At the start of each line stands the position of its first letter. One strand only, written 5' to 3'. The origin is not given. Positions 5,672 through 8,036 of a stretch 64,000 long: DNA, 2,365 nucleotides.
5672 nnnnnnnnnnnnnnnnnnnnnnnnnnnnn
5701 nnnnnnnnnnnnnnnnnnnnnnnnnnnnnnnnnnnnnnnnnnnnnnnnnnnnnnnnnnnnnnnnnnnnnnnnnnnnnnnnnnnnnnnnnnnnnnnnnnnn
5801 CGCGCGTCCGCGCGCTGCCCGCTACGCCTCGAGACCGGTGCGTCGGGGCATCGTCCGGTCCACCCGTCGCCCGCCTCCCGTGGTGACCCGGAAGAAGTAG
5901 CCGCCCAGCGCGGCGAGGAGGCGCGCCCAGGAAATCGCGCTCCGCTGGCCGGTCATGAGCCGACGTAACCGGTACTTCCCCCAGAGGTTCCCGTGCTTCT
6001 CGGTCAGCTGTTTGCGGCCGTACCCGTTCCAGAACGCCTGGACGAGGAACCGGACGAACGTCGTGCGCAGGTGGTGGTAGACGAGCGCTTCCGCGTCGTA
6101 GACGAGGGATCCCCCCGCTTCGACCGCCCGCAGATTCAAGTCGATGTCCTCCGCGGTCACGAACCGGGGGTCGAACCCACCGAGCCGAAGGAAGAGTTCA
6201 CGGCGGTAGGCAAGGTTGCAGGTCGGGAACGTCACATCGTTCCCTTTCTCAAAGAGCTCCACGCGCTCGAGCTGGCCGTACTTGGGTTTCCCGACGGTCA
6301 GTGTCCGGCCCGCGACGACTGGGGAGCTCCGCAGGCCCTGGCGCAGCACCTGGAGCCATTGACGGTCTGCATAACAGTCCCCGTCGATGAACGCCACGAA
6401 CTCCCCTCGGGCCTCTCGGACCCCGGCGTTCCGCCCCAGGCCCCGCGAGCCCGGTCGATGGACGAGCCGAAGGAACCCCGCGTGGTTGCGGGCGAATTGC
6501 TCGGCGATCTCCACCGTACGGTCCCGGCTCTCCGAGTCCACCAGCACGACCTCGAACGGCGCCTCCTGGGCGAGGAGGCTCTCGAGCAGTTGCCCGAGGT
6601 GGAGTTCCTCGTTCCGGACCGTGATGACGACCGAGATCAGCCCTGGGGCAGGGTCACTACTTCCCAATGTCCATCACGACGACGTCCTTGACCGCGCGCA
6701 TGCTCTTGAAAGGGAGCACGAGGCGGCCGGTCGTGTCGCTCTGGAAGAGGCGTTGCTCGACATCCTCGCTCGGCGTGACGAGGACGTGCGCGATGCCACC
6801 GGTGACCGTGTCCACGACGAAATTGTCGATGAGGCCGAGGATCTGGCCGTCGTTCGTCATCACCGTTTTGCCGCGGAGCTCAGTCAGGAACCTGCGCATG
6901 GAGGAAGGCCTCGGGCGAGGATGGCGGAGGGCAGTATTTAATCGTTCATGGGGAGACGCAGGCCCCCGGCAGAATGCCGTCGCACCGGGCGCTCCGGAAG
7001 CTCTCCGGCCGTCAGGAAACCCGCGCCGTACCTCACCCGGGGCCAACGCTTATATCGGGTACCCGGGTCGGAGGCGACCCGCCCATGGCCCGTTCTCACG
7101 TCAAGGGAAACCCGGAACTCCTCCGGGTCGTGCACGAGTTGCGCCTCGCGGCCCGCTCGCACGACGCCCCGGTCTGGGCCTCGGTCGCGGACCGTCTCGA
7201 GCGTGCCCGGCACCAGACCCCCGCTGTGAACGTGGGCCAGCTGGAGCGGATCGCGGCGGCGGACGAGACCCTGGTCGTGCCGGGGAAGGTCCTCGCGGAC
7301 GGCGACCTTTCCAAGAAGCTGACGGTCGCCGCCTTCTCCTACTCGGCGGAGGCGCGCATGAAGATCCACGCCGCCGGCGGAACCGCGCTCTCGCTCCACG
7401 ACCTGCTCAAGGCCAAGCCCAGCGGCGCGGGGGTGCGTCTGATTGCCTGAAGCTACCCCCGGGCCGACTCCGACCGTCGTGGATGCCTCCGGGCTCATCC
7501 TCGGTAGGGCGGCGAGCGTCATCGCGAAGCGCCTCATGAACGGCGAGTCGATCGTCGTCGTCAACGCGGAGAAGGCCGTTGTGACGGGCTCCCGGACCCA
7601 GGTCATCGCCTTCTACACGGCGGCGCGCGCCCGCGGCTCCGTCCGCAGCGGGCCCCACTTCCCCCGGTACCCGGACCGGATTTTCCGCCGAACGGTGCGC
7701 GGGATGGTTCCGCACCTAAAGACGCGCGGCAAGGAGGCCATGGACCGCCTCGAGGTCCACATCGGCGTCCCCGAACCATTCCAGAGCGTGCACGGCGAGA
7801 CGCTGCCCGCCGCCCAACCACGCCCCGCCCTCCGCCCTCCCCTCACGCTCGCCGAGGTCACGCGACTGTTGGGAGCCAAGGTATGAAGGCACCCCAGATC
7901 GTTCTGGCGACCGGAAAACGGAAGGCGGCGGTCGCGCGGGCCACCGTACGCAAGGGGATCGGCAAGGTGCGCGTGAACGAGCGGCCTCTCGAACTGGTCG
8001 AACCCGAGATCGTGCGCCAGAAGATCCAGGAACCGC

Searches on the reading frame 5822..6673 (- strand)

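Call 54: search_protein_families(library=pfam, proteins=[window:5822-6673:-], max_evalue=0.00001)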
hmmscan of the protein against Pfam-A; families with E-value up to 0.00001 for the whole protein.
window:5822-6673:- (283 aa): 4 families
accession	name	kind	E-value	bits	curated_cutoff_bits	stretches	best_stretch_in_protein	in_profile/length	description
PF00535.33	Glycos_transf_2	-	7.9e-25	88.2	23.3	1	14-123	1-114/168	Glycosyl transferase family 2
PF13641.12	Glyco_tranf_2_3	-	8e-20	72.3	27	1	10-207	1-218/230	Glycosyltransferase like family 2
PF10111.15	Glyco_tranf_2_2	-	3.5e-12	46.8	27.3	1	14-103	1-95/276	Glycosyltransferase like family 2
PF13632.12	Glyco_trans_2_3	-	5.5e-06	26.8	27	0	147-231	70-148/198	Glycosyl transferase family group 2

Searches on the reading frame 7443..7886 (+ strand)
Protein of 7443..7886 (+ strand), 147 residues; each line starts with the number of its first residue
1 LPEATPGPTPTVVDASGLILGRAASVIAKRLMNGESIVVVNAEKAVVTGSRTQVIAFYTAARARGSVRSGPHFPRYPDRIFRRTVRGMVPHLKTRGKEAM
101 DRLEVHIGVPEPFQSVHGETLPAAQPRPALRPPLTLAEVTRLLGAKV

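Call 54: search_protein_families(library=pfam, proteins=[window:7443-7886:+], max_evalue=0.00001)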
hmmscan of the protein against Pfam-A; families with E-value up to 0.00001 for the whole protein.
window:7443-7886:+ (147 aa): 1 family
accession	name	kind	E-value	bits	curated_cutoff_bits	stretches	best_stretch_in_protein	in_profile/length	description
PF00572.24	Ribosomal_L13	-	2.7e-18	66.6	23.8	1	11-112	4-119/119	Ribosomal protein L13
